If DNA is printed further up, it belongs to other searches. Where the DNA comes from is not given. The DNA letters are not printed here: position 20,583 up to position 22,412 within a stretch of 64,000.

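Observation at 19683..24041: Paralog 3, pilC and pilD form a tight co-directional array inserted into the conserved trmK / yrzL-ruvX-yrzB-mltG backbone, but no pilus ATPase is present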

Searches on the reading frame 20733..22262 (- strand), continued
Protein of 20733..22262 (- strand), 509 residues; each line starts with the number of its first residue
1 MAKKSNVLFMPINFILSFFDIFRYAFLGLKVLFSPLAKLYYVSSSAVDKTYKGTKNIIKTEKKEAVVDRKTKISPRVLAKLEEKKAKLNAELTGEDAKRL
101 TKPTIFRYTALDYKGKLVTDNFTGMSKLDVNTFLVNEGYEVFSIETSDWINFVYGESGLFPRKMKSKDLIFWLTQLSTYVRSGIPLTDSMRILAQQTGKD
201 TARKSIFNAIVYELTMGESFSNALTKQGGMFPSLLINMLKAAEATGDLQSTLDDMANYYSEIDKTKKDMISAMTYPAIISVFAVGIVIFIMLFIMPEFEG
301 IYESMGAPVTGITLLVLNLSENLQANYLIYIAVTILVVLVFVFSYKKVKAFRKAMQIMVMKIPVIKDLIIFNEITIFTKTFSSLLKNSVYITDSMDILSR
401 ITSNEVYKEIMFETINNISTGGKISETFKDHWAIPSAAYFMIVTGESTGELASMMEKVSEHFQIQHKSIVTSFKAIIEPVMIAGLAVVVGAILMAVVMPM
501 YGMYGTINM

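Call 24: find_encoding_contigs(protein=P0051, flank=10000, max_places=2)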
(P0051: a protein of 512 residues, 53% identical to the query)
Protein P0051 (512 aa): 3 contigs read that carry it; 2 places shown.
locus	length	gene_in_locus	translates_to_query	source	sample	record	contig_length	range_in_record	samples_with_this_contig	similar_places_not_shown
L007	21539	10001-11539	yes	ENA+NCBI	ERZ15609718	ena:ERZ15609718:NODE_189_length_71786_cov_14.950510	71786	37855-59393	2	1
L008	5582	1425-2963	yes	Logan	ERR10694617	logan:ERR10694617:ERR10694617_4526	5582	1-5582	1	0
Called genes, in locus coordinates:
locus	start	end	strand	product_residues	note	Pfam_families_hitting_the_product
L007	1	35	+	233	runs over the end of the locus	PF02674:Colicin_V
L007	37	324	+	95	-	PF00085:Thioredoxin, PF13098:Thioredoxin_2 (weak), PF13905:Thioredoxin_8 (faint)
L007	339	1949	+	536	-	-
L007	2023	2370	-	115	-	PF01205:Impact_N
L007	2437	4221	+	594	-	PF01541:GIY-YIG, PF27096:UvrC_M, PF22920:UvrC_RNaseH, PF08459:UvrC_RNaseH_dom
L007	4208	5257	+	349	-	PF12800:Fer4_4 (faint), PF12838:Fer4_7 (faint), PF13534:Fer4_17 (faint), PF14697:Fer4_21 (faint), PF13746:Fer4_18, PF00037:Fer4 (weak), PF12837:Fer4_6, PF13237:Fer4_10 (weak), +4 more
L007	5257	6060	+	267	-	PF03116:NQR2_RnfD_RnfE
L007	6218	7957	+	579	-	PF01807:Zn_ribbon_DnaG, PF08275:DNAG_N, PF01751:Toprim, PF13155:Toprim_2, PF13662:Toprim_4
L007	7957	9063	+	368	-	PF03979:Sigma70_r1_1, PF00140:Sigma70_r1_2, PF04542:Sigma70_r2, PF04539:Sigma70_r3, PF04545:Sigma70_r4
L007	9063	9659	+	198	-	PF12847:Methyltransf_18, PF04816:TrmK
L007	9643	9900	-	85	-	-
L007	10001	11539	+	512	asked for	PF00482:T2SSF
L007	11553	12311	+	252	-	PF06750:A24_N_bact, PF01478:Peptidase_A24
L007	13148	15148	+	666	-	PF00456:Transketolase_N, PF02779:Transket_pyr, PF22613:Transketolase_C_1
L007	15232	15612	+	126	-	-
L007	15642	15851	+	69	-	-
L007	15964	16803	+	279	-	-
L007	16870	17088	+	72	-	-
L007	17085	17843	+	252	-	PF04055:Radical_SAM, PF13186:SPASM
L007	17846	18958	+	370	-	PF01966:HD, PF13286:HD_assoc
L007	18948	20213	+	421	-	PF05193:Peptidase_M16_C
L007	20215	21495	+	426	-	PF00675:Peptidase_M16, PF05193:Peptidase_M16_C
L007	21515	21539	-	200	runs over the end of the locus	PF00163:Ribosomal_S4, PF01479:S4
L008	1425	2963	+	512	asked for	PF00482:T2SSF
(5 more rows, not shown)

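Call 25: find_encoding_contigs(protein=P0065, flank=10000, max_places=2)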
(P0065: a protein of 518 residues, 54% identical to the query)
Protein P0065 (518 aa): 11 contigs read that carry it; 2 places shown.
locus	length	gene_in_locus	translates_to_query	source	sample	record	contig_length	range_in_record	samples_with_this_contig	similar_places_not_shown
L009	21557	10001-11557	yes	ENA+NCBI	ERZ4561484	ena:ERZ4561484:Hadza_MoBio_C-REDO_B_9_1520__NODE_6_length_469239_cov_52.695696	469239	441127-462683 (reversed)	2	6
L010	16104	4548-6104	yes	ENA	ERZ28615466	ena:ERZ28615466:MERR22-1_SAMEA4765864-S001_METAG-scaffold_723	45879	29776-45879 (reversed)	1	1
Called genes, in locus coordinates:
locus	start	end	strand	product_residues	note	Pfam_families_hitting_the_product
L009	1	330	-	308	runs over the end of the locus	PF11858:DUF3378, PF01351:RNase_HII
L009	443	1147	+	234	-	PF02674:Colicin_V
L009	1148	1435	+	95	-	PF00085:Thioredoxin, PF13905:Thioredoxin_8 (faint), PF13098:Thioredoxin_2 (weak)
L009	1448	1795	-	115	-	PF01205:Impact_N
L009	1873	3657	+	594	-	PF01541:GIY-YIG, PF27096:UvrC_M, PF22920:UvrC_RNaseH, PF08459:UvrC_RNaseH_dom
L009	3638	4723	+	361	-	PF00037:Fer4 (faint), PF12797:Fer4_2 (faint), PF12837:Fer4_6 (faint)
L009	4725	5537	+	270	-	PF03116:NQR2_RnfD_RnfE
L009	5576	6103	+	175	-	PF13302:Acetyltransf_3, PF00583:Acetyltransf_1 (weak)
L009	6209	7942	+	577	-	PF01807:Zn_ribbon_DnaG, PF08275:DNAG_N, PF01751:Toprim, PF13155:Toprim_2, PF13662:Toprim_4, PF10410:DnaB_bind (weak)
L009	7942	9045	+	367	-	PF03979:Sigma70_r1_1, PF00140:Sigma70_r1_2, PF04542:Sigma70_r2, PF04539:Sigma70_r3, PF04545:Sigma70_r4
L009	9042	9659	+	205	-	PF05175:MTS (weak), PF12847:Methyltransf_18, PF13847:Methyltransf_31 (weak), PF04816:TrmK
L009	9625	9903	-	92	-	-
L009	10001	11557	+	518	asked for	PF00482:T2SSF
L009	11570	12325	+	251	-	PF06750:A24_N_bact, PF01478:Peptidase_A24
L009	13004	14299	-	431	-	PF01943:Polysacc_synt, PF13440:Polysacc_synt_3 (faint), PF03023:MurJ (weak), PF01554:MatE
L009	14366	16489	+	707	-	PF01966:HD (weak), PF13328:HD_4, PF04607:RelA_SpoT, PF02824:TGS, PF19296:RelA_AH, PF28438:RelA_RIS, PF13291:ACT_4 (weak)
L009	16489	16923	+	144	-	PF02580:Tyr_Deacylase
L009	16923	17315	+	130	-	PF04138:GtrA_DPMS_TM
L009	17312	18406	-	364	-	PF05636:HIGH_NTase1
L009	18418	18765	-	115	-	PF13622:4HBT_3 (weak), PF03061:4HBT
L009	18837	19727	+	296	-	PF00004:AAA (faint), PF01745:IPT, PF01715:IPPT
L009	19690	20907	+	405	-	PF09992:NAGPA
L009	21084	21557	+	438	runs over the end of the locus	-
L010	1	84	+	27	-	?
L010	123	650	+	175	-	PF13302:Acetyltransf_3, PF00583:Acetyltransf_1 (weak)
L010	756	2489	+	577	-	PF01807:Zn_ribbon_DnaG, PF08275:DNAG_N, PF01751:Toprim, PF13155:Toprim_2, PF13662:Toprim_4, PF10410:DnaB_bind (weak)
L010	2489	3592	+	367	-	PF03979:Sigma70_r1_1, PF00140:Sigma70_r1_2, PF04542:Sigma70_r2, PF04539:Sigma70_r3, PF04545:Sigma70_r4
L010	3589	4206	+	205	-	PF05175:MTS (weak), PF12847:Methyltransf_18, PF13847:Methyltransf_31 (weak), PF04816:TrmK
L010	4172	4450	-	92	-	-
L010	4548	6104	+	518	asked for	PF00482:T2SSF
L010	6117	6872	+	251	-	PF06750:A24_N_bact, PF01478:Peptidase_A24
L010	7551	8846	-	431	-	PF01943:Polysacc_synt, PF13440:Polysacc_synt_3 (faint), PF03023:MurJ (weak), PF01554:MatE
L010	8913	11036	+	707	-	PF01966:HD (weak), PF13328:HD_4, PF04607:RelA_SpoT, PF02824:TGS, PF19296:RelA_AH, PF28438:RelA_RIS, PF13291:ACT_4 (weak)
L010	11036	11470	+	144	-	PF02580:Tyr_Deacylase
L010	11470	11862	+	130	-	PF04138:GtrA_DPMS_TM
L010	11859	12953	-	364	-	PF05636:HIGH_NTase1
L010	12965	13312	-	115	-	PF13622:4HBT_3 (weak), PF03061:4HBT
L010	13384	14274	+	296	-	PF00004:AAA (faint), PF01745:IPT, PF01715:IPPT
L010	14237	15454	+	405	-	PF09992:NAGPA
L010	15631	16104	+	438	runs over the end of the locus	-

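Call 26: search_protein_families(library=pfam, proteins=[P0025, P0096, P0012, L007:9643-9900:-, L009:9625-9903:-], max_evalue=0.01)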
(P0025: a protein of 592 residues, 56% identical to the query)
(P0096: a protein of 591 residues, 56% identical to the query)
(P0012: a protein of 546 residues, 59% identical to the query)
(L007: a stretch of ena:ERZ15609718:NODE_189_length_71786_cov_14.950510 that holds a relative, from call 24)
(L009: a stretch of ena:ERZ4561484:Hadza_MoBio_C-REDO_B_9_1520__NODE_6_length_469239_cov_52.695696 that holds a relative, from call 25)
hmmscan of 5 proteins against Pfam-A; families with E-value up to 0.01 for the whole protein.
P0025 (592 aa): 1 family
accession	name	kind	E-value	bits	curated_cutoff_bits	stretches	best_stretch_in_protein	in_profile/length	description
PF00482.28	T2SSF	-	5.5e-53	178.7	25.2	2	255-379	1-125/125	Type II secretion system (T2SS), protein F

P0096 (591 aa): 1 family
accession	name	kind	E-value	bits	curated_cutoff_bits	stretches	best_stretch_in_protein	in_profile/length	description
PF00482.28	T2SSF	-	5.6e-51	172.2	25.2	2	255-379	1-125/125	Type II secretion system (T2SS), protein F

P0012 (546 aa): 2 families
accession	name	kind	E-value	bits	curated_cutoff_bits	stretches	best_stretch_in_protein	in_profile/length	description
PF00482.28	T2SSF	-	6.4e-56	188.1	25.2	2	209-333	1-125/125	Type II secretion system (T2SS), protein F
PF12889.12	DUF3829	-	0.0087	16.1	26.8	0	268-298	72-102/285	Protein of unknown function (DUF3829)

L007:9643-9900:- (85 aa): 0 families

L009:9625-9903:- (92 aa): 1 family
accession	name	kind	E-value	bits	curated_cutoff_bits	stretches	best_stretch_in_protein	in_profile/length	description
PF14181.11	YqfQ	-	0.00059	20.5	27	1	4-79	43-119/166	YqfQ-like protein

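Call 34: find_encoding_contigs(protein=P0039, flank=10000, max_places=1)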
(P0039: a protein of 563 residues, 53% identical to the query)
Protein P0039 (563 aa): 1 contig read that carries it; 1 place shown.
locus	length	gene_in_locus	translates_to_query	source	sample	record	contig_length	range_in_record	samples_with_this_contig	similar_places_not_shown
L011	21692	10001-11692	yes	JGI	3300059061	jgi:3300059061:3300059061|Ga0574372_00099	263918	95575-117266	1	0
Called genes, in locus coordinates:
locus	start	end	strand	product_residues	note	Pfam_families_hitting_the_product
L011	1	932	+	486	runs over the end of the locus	PF03816:LytR_cpsA_psr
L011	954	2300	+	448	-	-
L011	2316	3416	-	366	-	PF05636:HIGH_NTase1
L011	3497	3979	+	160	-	PF02620:YceD (faint)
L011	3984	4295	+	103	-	PF01783:Ribosomal_L32p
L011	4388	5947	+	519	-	-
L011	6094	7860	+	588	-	PF01807:Zn_ribbon_DnaG, PF08275:DNAG_N, PF01751:Toprim, PF13155:Toprim_2, PF13362:Toprim_3 (weak), PF13662:Toprim_4, PF10410:DnaB_bind (weak)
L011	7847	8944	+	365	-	PF03979:Sigma70_r1_1, PF00140:Sigma70_r1_2, PF04542:Sigma70_r2, PF04539:Sigma70_r3, PF04545:Sigma70_r4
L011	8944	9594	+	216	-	PF05175:MTS, PF12847:Methyltransf_18, PF04816:TrmK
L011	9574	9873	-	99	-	-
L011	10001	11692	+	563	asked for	PF00482:T2SSF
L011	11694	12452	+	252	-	PF06750:A24_N_bact, PF01478:Peptidase_A24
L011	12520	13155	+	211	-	PF01863:YgjP-like, PF10263:SprT-like (weak)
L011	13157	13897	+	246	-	PF22435:MRM3-like_sub_bind, PF00588:SpoU_methylase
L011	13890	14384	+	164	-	PF01782:RimM, PF24986:PRC_RimM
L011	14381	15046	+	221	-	PF01746:tRNA_m1G_MT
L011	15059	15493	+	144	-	-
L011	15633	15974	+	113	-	PF01245:Ribosomal_L19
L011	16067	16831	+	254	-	-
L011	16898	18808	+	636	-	PF02518:HATPase_c, PF00204:DNA_gyraseB, PF01751:Toprim, PF00986:DNA_gyraseB_C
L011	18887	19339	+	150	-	-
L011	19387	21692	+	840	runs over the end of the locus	PF00521:DNA_topoisoIV, PF03989:DNA_gyraseA_C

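Call 35: find_encoding_contigs(protein=P0096, flank=10000, max_places=1)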
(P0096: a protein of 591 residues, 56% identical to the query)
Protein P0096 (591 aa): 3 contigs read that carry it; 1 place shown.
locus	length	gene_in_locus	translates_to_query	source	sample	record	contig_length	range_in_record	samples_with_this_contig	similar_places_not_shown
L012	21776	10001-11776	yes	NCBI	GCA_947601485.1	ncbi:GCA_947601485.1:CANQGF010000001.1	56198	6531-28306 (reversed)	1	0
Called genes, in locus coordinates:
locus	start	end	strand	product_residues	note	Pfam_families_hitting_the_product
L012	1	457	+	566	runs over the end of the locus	PF00664:ABC_membrane, PF00005:ABC_tran, PF02463:SMC_N (faint), PF13304:AAA_21 (faint)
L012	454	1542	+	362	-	PF13477:Glyco_trans_4_2 (weak), PF13439:Glyco_transf_4, PF20706:GT4-conflict (weak), PF00534:Glycos_transf_1, PF13692:Glyco_trans_1_4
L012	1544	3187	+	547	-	PF13537:GATase_7, PF00733:Asn_synthase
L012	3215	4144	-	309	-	PF11858:DUF3378, PF01351:RNase_HII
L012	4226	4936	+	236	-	PF02674:Colicin_V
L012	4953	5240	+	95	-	PF00085:Thioredoxin, PF14595:Thioredoxin_9 (faint), PF13098:Thioredoxin_2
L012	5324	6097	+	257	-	PF00142:Fer4_NifH (weak), PF01656:CbiA, PF10609:ParA, PF13614:AAA_31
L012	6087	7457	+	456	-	PF00437:T2SSE, PF27713:UCP018868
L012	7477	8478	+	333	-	PF00482:T2SSF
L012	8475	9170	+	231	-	PF00482:T2SSF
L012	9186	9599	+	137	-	-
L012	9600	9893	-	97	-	-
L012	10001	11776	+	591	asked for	PF28597:T2SSF_N (weak), PF00482:T2SSF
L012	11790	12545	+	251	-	PF06750:A24_N_bact, PF01478:Peptidase_A24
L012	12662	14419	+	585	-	-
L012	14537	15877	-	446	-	PF00437:T2SSE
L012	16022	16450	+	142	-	PF09537:DUF2383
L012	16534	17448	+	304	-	PF00294:PfkB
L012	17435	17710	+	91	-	PF01713:Smr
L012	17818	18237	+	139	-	-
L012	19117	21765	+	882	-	-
